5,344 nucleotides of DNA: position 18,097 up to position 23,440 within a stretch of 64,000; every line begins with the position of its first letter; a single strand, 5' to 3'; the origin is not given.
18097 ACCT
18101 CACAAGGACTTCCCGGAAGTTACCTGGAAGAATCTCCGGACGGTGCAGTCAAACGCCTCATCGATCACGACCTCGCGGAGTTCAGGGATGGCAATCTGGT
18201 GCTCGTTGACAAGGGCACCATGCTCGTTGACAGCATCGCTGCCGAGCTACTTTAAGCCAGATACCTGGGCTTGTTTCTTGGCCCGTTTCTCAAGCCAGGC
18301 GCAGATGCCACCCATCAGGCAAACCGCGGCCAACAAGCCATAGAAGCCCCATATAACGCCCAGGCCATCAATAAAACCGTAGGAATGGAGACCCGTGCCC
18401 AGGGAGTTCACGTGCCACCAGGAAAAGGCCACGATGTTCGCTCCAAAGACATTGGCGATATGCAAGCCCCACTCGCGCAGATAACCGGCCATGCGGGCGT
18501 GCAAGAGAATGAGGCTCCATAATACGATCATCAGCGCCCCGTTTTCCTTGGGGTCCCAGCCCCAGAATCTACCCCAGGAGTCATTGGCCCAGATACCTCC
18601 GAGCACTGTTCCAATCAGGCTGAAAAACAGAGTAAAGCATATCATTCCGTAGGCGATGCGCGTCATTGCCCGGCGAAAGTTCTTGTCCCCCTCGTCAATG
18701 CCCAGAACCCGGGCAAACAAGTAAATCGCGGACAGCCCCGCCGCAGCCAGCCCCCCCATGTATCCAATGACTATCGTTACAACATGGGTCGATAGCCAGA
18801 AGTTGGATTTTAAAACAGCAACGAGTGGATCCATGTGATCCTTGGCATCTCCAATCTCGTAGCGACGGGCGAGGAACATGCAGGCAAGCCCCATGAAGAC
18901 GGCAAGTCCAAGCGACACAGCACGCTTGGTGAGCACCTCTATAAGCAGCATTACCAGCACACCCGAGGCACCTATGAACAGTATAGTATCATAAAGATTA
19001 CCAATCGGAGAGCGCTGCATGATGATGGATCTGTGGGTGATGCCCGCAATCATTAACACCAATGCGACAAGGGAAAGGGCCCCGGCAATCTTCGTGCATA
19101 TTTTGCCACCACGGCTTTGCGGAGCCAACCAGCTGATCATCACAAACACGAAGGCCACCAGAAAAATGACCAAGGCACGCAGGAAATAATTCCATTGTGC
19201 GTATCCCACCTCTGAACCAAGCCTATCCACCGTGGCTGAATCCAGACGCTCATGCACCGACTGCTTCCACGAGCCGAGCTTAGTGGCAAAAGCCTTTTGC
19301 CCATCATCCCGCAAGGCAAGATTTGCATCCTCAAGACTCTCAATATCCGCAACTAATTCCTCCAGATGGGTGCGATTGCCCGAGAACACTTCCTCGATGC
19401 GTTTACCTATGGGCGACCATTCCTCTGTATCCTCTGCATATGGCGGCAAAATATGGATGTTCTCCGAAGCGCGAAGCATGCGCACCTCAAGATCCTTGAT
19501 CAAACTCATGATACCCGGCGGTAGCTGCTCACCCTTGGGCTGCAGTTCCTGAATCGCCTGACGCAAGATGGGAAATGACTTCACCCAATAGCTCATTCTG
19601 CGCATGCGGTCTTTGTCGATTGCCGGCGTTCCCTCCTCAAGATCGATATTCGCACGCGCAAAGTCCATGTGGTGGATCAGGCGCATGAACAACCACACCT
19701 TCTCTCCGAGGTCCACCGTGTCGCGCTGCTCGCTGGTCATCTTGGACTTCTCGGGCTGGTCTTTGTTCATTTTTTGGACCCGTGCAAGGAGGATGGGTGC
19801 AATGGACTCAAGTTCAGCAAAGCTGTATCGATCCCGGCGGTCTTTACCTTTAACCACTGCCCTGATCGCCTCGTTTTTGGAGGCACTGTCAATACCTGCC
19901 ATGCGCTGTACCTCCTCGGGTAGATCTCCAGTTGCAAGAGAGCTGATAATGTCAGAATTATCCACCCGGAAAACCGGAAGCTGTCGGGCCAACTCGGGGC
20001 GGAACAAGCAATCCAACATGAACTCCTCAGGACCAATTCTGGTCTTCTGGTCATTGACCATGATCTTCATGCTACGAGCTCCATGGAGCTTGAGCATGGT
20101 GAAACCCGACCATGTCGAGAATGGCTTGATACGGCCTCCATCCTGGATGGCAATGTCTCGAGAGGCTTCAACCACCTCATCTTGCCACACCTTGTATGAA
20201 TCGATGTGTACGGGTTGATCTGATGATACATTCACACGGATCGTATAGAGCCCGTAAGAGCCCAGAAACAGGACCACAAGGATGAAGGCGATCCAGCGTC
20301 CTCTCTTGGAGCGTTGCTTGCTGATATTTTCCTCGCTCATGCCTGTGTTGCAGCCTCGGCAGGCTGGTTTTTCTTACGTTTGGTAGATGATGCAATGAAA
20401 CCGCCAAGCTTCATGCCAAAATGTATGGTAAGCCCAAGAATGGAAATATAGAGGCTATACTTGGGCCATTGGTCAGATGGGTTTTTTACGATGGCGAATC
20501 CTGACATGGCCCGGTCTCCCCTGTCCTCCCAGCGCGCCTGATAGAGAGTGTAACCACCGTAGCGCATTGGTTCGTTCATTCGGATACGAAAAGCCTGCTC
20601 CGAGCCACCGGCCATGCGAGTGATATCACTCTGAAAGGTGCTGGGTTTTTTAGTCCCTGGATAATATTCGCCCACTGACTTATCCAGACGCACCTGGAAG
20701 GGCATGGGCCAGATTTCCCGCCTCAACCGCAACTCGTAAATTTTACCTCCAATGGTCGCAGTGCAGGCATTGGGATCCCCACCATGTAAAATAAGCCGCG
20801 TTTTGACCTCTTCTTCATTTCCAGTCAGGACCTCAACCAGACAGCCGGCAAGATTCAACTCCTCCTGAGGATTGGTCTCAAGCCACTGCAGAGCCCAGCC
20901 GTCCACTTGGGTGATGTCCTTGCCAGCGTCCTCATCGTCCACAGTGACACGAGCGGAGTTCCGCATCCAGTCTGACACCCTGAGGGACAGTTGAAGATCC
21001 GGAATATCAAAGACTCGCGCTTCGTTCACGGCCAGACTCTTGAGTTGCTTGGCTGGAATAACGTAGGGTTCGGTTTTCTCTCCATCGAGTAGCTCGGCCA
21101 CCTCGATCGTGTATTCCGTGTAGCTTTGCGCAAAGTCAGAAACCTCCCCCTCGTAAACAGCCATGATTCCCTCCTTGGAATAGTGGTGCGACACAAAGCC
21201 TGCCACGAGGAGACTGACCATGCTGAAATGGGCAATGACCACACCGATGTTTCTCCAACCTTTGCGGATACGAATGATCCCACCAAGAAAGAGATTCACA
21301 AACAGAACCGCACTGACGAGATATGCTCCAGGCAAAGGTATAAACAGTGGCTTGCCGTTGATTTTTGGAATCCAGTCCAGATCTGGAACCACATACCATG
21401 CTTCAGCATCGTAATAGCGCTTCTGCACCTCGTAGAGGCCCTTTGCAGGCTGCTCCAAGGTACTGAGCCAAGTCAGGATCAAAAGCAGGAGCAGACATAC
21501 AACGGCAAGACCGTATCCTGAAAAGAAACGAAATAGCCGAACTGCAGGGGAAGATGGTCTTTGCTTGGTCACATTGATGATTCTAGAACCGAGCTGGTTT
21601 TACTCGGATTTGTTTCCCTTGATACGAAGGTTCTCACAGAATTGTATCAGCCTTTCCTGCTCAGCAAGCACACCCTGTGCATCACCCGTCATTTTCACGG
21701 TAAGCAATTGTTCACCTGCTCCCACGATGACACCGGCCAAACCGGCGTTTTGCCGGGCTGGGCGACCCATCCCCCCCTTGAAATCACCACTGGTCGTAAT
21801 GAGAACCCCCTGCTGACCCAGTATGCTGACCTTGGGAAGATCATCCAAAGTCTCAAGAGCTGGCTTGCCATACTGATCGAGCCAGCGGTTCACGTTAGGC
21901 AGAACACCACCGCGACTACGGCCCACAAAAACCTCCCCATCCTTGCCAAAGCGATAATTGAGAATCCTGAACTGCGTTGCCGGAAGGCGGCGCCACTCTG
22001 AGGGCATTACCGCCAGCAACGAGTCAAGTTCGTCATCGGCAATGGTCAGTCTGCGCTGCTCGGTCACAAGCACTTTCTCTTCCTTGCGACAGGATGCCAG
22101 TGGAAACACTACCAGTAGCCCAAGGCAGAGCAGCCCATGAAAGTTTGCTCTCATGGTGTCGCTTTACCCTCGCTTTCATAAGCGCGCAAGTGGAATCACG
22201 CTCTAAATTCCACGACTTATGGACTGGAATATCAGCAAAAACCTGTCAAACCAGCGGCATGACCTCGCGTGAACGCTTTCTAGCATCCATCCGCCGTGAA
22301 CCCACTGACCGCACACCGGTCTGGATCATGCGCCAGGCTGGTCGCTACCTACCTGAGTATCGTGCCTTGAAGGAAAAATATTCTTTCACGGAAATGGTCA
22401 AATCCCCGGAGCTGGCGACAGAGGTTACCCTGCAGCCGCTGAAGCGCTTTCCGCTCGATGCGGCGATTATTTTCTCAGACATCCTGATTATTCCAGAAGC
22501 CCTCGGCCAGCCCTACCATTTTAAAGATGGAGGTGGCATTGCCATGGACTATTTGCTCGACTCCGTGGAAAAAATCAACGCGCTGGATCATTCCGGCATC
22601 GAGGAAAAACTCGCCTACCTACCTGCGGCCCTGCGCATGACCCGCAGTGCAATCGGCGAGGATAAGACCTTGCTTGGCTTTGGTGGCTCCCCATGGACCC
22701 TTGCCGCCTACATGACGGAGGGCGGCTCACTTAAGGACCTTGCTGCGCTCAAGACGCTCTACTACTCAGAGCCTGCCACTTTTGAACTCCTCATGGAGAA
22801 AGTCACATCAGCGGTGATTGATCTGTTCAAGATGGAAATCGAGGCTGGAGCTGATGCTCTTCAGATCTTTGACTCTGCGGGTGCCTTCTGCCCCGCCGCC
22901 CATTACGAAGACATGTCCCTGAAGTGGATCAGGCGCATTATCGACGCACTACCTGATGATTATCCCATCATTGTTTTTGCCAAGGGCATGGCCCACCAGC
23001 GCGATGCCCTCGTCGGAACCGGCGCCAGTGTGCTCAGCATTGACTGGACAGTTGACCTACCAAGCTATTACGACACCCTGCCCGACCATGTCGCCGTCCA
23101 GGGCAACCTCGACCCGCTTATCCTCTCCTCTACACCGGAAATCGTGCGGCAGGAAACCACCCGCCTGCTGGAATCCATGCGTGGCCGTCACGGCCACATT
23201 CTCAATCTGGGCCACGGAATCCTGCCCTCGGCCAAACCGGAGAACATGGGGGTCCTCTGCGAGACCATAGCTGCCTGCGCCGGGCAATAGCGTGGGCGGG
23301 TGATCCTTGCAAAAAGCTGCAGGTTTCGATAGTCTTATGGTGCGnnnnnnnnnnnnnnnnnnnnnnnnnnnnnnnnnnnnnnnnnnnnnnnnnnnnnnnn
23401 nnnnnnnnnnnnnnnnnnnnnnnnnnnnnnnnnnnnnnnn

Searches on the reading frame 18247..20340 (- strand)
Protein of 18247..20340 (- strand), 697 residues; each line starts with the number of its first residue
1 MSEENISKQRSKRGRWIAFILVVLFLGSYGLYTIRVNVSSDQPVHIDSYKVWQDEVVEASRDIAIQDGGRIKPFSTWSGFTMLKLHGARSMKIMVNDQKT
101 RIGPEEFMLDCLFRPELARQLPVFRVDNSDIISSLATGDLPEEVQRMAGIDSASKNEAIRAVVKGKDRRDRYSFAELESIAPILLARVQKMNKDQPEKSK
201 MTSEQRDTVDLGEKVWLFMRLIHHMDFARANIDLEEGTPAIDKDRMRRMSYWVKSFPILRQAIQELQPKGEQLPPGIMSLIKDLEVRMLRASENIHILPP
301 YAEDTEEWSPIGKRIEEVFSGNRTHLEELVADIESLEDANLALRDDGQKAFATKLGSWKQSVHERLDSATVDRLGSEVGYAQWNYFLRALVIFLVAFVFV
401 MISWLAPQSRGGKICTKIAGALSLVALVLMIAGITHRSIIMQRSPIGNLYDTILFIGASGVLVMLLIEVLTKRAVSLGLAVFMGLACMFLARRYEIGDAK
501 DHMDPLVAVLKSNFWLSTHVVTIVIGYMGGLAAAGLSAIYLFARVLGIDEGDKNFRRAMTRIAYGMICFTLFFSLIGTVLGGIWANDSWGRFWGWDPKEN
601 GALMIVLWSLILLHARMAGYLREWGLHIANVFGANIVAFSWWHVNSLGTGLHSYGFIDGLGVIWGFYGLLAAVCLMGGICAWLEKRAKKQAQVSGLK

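Call 5: search_protein_families(library=pfam, proteins=[window:18247-20340:-], max_evalue=0.01)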
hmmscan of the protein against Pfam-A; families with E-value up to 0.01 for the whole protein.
window:18247-20340:- (697 aa): 1 family
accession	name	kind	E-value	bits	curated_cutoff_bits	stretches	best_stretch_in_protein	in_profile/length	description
PF01578.25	Cytochrom_C_asm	-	2.3e-23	83.4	29.9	1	447-652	2-212/212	Cytochrome C assembly protein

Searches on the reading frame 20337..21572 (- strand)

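Call 5: search_protein_families(library=pfam, proteins=[window:20337-21572:-], max_evalue=0.01)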
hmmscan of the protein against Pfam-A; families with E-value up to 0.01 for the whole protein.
window:20337-21572:- (411 aa): 1 family
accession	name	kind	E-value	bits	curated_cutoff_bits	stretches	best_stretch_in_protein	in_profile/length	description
PF05140.19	ResB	-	7.2e-19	68.4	24.6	2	243-361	163-278/486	ResB-like family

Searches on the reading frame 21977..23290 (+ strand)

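Call 5: search_protein_families(library=pfam, proteins=[window:21977-23290:+], max_evalue=0.01)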
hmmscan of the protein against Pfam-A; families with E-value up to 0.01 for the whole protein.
window:21977-23290:+ (437 aa): 1 family
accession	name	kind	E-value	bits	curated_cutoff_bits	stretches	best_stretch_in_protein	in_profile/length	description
PF01208.23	URO-D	-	4.8e-110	368.3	23.9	1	96-432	1-344/346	Uroporphyrinogen decarboxylase (URO-D)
